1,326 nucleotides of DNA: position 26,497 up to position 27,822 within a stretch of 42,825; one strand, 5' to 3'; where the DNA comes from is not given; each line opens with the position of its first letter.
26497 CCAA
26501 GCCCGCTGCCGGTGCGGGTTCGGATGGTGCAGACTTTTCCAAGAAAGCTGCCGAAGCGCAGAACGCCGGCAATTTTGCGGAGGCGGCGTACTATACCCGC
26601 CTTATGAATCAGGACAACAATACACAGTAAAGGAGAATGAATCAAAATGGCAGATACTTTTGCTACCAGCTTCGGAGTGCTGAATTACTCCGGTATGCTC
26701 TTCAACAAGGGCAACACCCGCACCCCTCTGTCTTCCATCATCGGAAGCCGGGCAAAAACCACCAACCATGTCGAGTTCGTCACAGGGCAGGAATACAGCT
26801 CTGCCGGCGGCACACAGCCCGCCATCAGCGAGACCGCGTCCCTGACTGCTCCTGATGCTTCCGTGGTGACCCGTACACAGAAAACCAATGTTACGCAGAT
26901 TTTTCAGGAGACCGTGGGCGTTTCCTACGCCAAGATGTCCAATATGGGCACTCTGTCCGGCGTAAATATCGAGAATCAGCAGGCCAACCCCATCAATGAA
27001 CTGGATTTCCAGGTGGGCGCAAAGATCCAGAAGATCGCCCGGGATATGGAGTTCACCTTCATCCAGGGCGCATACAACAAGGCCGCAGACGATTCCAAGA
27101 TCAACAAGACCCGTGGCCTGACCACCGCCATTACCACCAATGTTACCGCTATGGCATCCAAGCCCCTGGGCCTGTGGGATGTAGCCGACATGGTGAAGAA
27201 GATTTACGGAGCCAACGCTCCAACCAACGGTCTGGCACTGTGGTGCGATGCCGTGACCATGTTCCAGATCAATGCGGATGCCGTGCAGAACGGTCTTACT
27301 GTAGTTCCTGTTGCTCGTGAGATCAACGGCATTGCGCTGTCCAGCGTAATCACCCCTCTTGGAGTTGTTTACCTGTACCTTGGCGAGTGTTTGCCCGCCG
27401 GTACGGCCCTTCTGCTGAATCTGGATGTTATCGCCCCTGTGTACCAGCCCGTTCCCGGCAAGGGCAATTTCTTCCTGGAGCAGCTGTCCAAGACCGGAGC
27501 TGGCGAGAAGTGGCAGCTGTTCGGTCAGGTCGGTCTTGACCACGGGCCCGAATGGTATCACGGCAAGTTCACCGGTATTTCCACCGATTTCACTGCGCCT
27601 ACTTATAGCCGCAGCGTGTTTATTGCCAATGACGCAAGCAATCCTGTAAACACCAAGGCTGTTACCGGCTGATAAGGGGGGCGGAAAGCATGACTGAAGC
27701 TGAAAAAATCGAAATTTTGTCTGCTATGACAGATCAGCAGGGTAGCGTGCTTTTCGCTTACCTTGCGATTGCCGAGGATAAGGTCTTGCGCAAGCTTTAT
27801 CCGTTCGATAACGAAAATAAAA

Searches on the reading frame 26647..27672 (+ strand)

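Call 12: search_protein_families(library=phrogs, max_evalue=0.001, proteins=[window:26647-27672:+])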
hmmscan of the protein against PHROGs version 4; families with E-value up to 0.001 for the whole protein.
window:26647-27672:+ (341 aa): 1 family
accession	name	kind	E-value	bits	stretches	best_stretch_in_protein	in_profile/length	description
phrog_1328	-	head and packaging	8.8e-37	128.5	1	10-313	20-308/583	major head protein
